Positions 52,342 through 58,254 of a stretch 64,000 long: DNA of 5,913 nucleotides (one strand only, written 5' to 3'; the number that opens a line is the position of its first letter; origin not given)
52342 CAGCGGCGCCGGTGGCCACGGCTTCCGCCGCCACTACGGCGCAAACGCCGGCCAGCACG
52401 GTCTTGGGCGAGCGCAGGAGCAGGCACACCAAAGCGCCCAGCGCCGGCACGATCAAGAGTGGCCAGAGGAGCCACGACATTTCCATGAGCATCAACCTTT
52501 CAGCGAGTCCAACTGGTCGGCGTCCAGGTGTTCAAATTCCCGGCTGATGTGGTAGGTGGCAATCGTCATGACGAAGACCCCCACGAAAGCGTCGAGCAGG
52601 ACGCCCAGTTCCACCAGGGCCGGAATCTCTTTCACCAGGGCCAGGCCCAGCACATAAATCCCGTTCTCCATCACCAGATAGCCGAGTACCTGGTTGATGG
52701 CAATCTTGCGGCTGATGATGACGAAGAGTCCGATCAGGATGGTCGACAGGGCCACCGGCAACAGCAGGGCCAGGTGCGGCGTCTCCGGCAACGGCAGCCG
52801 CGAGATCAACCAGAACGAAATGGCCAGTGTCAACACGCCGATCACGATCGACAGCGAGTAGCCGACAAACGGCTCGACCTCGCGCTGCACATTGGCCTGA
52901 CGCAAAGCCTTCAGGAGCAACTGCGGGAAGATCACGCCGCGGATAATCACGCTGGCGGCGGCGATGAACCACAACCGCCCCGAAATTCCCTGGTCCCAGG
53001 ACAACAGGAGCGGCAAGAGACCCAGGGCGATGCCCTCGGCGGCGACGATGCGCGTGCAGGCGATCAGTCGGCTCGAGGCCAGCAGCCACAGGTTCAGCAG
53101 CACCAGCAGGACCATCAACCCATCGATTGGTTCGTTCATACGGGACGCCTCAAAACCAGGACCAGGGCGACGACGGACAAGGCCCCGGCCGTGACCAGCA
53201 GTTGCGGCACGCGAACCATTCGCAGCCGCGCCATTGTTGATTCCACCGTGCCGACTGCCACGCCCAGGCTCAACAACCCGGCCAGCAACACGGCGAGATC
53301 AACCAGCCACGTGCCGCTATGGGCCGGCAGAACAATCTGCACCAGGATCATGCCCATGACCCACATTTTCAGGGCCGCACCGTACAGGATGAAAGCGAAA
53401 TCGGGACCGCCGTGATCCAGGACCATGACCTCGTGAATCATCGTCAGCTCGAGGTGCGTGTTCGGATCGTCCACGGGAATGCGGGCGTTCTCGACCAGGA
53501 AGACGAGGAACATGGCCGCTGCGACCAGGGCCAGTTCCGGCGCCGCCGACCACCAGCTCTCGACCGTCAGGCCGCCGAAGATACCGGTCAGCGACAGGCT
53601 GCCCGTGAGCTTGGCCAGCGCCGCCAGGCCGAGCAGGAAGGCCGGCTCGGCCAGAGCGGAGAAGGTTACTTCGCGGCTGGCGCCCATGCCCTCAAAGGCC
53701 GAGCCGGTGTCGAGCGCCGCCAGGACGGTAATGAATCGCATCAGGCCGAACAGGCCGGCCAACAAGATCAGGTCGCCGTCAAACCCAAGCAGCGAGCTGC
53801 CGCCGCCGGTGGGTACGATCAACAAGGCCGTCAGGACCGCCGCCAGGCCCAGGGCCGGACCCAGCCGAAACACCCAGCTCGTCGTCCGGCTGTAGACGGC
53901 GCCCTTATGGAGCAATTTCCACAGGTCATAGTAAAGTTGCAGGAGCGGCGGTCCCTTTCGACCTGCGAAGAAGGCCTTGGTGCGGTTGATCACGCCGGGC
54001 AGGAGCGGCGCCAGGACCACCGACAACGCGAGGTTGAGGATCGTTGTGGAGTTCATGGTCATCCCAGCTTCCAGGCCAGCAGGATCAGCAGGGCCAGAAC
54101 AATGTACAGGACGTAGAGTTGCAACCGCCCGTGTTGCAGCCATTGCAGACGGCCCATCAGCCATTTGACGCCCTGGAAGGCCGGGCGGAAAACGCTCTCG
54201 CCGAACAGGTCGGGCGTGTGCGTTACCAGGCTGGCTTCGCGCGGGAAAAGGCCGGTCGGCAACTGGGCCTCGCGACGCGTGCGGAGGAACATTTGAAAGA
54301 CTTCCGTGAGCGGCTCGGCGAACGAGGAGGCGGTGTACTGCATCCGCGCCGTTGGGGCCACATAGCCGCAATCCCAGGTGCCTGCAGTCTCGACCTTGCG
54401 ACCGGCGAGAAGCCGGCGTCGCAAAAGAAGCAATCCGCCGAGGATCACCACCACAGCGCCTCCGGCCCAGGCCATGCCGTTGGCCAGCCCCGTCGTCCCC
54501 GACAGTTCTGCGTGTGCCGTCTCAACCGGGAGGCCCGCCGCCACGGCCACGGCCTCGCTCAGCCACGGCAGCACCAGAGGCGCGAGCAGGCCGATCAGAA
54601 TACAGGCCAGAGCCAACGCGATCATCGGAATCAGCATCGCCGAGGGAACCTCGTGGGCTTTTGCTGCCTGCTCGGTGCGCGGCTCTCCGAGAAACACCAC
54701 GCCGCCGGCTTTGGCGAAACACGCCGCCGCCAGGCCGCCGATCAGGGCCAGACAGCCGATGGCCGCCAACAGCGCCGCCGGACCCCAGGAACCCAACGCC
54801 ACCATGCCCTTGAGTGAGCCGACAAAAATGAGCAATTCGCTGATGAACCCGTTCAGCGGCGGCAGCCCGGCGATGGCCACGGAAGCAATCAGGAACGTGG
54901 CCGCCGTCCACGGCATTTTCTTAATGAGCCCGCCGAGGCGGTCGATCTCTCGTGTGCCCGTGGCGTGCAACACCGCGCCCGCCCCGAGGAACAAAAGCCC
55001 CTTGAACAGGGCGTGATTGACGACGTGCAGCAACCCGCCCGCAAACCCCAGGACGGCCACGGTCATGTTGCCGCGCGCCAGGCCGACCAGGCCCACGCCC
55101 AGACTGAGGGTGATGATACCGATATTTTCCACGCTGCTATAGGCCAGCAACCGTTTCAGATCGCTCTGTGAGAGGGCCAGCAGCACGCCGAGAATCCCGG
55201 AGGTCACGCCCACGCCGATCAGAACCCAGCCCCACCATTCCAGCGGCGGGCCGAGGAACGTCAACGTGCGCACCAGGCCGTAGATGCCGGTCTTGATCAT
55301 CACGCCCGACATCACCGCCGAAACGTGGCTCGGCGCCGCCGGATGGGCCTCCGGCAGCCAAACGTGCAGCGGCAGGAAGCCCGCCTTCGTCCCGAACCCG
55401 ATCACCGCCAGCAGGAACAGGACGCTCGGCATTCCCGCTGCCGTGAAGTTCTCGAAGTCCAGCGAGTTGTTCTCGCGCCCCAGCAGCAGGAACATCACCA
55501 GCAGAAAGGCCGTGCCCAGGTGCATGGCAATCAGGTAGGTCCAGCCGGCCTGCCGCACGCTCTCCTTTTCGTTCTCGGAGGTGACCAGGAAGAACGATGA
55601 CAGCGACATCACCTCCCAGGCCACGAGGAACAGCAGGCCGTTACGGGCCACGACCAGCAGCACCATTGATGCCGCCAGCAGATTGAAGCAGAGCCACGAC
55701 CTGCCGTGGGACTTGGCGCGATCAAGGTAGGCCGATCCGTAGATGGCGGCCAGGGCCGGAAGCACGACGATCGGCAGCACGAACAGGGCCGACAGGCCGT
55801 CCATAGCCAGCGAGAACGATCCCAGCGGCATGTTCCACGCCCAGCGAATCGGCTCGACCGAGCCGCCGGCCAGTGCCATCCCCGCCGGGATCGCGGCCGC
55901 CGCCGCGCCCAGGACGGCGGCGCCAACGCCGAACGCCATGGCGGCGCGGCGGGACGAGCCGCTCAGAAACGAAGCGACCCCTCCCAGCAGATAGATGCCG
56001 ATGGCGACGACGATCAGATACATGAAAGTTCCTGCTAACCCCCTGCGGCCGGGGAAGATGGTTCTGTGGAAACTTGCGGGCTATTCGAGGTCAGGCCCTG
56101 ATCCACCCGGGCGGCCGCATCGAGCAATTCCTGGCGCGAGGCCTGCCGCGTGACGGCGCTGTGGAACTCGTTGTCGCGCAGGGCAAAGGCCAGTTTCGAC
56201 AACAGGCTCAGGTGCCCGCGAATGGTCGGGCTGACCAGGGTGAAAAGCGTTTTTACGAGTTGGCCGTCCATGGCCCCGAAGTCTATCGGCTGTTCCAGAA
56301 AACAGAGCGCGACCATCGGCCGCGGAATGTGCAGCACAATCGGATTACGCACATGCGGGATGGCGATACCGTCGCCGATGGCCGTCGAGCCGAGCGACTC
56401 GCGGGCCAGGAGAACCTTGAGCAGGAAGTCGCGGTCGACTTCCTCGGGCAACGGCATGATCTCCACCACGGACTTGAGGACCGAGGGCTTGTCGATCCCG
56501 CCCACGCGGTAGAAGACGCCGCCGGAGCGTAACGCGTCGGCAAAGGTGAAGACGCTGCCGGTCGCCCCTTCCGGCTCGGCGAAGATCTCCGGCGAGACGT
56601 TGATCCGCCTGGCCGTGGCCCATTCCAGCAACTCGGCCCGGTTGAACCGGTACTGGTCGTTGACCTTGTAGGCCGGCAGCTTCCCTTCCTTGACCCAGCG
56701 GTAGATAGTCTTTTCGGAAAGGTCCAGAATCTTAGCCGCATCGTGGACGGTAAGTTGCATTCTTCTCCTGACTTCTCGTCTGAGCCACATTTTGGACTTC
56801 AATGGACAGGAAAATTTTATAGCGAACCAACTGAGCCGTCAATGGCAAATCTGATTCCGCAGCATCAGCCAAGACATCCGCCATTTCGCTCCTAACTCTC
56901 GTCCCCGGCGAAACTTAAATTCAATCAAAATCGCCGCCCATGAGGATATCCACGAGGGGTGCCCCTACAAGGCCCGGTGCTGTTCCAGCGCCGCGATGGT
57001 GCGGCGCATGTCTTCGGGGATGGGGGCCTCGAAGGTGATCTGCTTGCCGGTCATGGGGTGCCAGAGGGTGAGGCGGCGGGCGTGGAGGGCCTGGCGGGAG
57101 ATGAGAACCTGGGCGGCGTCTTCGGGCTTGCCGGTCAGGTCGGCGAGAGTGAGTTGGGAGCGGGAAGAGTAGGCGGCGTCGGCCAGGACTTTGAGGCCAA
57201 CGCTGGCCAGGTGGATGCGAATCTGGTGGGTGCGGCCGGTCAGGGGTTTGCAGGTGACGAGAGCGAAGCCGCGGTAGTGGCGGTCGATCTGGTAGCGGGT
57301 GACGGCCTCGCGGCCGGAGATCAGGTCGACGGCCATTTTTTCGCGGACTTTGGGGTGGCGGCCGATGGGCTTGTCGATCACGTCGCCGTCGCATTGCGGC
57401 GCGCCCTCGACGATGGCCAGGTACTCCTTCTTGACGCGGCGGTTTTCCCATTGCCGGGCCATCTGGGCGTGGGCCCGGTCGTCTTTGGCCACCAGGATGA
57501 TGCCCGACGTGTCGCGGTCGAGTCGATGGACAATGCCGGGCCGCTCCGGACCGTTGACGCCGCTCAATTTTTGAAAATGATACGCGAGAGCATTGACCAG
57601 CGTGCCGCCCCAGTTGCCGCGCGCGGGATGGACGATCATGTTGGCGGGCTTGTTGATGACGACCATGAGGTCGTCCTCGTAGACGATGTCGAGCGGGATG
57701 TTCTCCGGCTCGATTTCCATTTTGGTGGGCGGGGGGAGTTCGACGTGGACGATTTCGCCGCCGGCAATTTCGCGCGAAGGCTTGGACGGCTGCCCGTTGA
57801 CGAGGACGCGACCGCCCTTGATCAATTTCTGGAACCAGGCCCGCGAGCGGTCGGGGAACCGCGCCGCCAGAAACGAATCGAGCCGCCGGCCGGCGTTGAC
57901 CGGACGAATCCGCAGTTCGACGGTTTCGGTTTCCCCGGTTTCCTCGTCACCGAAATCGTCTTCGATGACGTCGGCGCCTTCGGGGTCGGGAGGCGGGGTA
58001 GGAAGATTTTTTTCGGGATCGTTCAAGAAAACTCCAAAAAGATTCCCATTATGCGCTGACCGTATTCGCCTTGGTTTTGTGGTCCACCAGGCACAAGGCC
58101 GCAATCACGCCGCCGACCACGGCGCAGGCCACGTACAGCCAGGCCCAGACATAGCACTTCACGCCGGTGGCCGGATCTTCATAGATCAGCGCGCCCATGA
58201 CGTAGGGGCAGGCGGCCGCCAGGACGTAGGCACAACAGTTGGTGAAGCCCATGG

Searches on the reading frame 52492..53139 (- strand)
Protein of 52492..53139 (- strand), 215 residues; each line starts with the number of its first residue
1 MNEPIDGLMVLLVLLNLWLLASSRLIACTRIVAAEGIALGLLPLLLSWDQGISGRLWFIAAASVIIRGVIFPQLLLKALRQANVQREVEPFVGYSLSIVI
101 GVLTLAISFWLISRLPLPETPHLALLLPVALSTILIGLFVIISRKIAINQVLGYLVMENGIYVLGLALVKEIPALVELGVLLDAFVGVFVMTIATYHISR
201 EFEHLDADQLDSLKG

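Call 4: search_protein_families(library=pfam, proteins=[window:52492-53139:-], max_evalue=0.01)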
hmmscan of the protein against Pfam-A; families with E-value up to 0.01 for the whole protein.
window:52492-53139:- (215 aa): 1 family
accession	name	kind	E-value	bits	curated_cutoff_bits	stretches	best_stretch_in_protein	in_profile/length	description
PF00420.29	Oxidored_q2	-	4.3e-07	30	26.1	1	129-214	5-94/95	NADH-ubiquinone/plastoquinone oxidoreductase chain 4L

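Call 36: search_protein_families(library=ncbifam, proteins=[window:52492-53139:-], max_evalue=0.00001)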
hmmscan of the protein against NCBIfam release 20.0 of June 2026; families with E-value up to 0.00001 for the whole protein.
window:52492-53139:- (215 aa): 1 family
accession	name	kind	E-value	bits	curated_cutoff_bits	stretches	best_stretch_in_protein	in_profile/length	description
NF008556.0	PRK11492.1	equivalog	1.1e-29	103.9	136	1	5-215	7-216/216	hydrogenase 4 membrane subunit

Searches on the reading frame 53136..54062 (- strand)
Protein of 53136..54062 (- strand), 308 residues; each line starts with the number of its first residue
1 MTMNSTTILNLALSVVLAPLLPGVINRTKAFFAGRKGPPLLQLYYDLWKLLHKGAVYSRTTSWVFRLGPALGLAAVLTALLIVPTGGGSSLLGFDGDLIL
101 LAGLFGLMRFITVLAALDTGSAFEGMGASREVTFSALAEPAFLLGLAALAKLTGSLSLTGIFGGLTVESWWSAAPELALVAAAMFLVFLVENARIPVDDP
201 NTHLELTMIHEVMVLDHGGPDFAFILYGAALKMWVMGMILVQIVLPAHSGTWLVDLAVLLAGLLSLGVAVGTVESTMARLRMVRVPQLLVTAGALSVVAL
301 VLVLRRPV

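Call 4: search_protein_families(library=pfam, proteins=[window:53136-54062:-], max_evalue=0.01)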
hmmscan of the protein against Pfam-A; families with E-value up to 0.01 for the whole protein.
window:53136-54062:- (308 aa): 1 family
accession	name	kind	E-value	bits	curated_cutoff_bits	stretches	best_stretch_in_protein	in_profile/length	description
PF00146.26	NADHdh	-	5e-32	111.9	27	1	11-303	8-297/298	NADH dehydrogenase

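Call 36: search_protein_families(library=ncbifam, proteins=[window:53136-54062:-], max_evalue=0.00001)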
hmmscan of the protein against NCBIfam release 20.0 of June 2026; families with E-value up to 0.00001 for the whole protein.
window:53136-54062:- (308 aa): 2 families
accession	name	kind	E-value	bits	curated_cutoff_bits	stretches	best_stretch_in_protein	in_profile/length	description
NF004741.0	PRK06076.1-2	equivalog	1.4e-11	44.2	305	1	40-283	66-308/337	NADH-quinone oxidoreductase subunit NuoH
NF004740.0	PRK06076.1-1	equivalog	1e-07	31.8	399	1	8-260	19-272/325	NADH-quinone oxidoreductase subunit NuoH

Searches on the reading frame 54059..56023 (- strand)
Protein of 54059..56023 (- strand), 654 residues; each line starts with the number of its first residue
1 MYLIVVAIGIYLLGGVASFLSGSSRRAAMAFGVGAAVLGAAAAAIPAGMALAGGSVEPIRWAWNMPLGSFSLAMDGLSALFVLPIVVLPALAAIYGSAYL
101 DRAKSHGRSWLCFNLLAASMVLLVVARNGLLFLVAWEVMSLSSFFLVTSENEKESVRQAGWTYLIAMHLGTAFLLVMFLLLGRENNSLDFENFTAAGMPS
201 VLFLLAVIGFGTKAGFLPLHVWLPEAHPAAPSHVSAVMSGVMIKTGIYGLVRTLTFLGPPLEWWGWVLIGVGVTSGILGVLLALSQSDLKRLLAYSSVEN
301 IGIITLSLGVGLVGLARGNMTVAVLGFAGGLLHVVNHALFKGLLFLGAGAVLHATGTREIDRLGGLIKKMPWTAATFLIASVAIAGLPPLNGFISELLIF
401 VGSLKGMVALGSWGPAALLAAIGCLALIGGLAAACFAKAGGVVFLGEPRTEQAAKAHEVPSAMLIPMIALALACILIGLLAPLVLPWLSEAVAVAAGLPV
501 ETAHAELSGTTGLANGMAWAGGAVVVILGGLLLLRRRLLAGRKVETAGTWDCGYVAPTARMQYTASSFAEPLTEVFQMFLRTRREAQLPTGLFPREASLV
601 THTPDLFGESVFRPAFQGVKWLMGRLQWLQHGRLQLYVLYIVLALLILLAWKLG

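Call 4: search_protein_families(library=pfam, proteins=[window:54059-56023:-], max_evalue=0.01)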
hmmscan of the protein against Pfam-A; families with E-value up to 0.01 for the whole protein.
window:54059-56023:- (654 aa): 1 family
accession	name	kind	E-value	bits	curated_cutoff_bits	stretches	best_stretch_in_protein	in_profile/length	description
PF00361.26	Proton_antipo_M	-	3e-55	187.9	21.5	1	128-408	3-280/294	NADH:quinone oxidoreductase/Mrp antiporter, TM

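Call 36: search_protein_families(library=ncbifam, proteins=[window:54059-56023:-], max_evalue=0.00001)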
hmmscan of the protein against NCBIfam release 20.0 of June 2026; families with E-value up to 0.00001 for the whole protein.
window:54059-56023:- (654 aa): 73 families (the best 25 are shown)
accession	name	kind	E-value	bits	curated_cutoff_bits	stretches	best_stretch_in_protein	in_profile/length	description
NF005086.0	PRK06521.1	equivalog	5.6e-185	616.6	667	1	3-650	7-665/669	hydrogenase 4 subunit B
NF006418.0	PRK08667.1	equivalog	2.3e-141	472.5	794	1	3-649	5-637/644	hydrogenase membrane subunit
NF005958.0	PRK08042.1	equivalog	1.2e-82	278.6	727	1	3-586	6-570/608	formate hydrogenlyase subunit 3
NF006240.0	PRK08376.1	subfamily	1.3e-75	255.3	662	1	72-486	86-497/521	putative monovalent cation/H+ antiporter subunit D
NF009288.0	PRK12648.1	equivalog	4.5e-74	250.1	1104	1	5-535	4-521/954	monovalent cation/H+ antiporter subunit A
NF006419.0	PRK08668.1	equivalog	7.9e-72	242.9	617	1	6-582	6-567/613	NADH dehydrogenase subunit M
NF009287.0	PRK12647.1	equivalog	1.2e-69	235.7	937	1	42-545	41-527/773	putative monovalent cation/H+ antiporter subunit A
TIGR00940.1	2a6301s01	subfamily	3.2e-68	230.8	920.45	1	5-534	3-540/793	monovalent cation:proton antiporter subunit A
NF009310.0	PRK12668.1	equivalog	7.5e-66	223.1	564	1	71-489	63-442/584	Na(+)/H(+) antiporter subunit D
NF009285.0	PRK12645.1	equivalog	1.4e-65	222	1028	1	60-534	63-547/804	Na+/H+ antiporter subunit A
NF005097.0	PRK06525.1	equivalog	5.8e-62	210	430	1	5-481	6-475/480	hydrogenase 4 subunit D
TIGR01972.1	NDH_I_M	subfamily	2.8e-60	204.4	263.8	1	63-493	64-480/486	NADH-quinone oxidoreductase subunit M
NF009290.0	PRK12650.1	equivalog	8.5e-57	192.7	980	1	42-539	41-525/966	DUF4040 family protein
NF005141.0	PRK06590.1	equivalog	2.6e-54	185.2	556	1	7-652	8-609/615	NADH-quinone oxidoreductase subunit L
NF009286.0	PRK12646.1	equivalog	5.1e-54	184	1063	1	69-477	71-489/800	DUF4040 family protein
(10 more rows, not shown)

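Call 52: search_solved_structures(query=window:54059-56023:-, max_evalue=1e-20, show_alignments=1)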
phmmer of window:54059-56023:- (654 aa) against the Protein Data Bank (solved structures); distinct sequences matched with E-value up to 1e-20: 55.
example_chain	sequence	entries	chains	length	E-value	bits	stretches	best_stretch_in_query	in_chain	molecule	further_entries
7z0s_C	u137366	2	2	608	1.6e-71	245.1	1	9-592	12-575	Formate hydrogenlyase subunit 3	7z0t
6cfw_H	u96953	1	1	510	4.4e-58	200.6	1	74-480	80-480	Monovalent cation/H+ antiporter subunit D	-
6z16_A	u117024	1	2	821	6.1e-48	167.1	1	69-487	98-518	Multisubunit Na+/H+ antiporter, A subunit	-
7qru_A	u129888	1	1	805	6.2e-48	167.1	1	50-506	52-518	Na+/H+ antiporter subunit A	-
7d3u_A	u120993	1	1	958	1e-40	143.3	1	35-532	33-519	Monovalent Na+/H+ antiporter subunit A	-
4he8_L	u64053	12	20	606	1.6e-35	126.2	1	12-538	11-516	NADH-quinone oxidoreductase subunit 12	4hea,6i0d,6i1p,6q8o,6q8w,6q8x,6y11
8e9g_L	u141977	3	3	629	1.6e-34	122.8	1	33-479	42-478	NADH-quinone oxidoreductase, L subunit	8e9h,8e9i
7qru_D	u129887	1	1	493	7.2e-34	120.7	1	32-485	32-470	Na+/H+ antiporter subunit D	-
6u8y_X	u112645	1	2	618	1.9e-33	119.2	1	38-581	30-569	NADH dehydrogenase subunit M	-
7zm7_5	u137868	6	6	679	3.4e-33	118.4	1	68-424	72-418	NADH-ubiquinone oxidoreductase chain 5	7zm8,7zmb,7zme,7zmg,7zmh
6hum_F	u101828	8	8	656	4.6e-31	111.4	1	58-481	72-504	NADH dehydrogenase subunit 5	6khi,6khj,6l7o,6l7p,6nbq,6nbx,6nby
6tjv_D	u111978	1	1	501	9.6e-30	107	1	62-487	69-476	NADH dehydrogenase subunit 4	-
7ar7_M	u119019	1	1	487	2.1e-28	102.6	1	56-407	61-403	NADH-ubiquinone oxidoreductase chain 4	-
7aqw_M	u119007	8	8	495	2.7e-28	102.2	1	56-407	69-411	NADH-ubiquinone oxidoreductase chain 4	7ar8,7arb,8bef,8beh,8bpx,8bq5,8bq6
8qby_M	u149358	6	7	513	5.5e-28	101.2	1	62-425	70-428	NADH dehydrogenase subunit M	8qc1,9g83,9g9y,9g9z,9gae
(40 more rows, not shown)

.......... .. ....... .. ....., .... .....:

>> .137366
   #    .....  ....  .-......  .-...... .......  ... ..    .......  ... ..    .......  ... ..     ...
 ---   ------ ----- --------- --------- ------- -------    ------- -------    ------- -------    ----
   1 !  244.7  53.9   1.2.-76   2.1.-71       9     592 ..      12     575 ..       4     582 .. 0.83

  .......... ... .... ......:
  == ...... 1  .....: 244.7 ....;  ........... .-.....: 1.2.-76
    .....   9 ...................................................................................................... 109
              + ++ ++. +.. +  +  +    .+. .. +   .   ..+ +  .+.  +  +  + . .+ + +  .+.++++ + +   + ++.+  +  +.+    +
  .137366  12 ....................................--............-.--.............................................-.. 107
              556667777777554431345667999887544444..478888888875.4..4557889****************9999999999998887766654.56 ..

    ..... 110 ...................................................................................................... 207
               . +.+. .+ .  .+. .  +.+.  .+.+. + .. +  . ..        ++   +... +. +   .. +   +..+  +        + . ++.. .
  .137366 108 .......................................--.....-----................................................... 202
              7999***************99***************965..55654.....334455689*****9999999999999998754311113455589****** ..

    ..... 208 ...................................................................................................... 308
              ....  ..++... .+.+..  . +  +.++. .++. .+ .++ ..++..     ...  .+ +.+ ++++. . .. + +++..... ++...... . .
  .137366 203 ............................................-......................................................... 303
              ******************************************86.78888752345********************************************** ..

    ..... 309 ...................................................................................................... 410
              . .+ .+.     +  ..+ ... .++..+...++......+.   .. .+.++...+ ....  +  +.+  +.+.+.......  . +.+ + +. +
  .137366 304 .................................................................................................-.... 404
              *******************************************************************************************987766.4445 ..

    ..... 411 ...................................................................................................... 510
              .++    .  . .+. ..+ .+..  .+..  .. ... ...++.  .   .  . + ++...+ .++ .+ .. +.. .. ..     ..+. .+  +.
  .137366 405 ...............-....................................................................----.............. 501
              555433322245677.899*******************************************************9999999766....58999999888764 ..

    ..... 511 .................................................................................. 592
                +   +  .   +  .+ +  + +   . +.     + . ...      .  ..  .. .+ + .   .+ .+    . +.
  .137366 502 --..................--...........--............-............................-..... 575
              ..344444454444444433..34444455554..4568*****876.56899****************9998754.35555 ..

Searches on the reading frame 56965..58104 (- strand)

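Call 24: search_protein_families(library=pfam, proteins=[window:56965-58104:-], max_evalue=0.001)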
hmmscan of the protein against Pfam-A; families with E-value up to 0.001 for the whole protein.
window:56965-58104:- (379 aa): 2 families
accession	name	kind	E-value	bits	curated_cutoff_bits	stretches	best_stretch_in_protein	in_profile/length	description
PF00849.27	PseudoU_synth_2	-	4.7e-33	115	26.8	1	147-301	2-152/152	RNA pseudouridylate synthase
PF01479.30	S4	-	4.7e-10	39.5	22.8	1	73-119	1-48/48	S4 domain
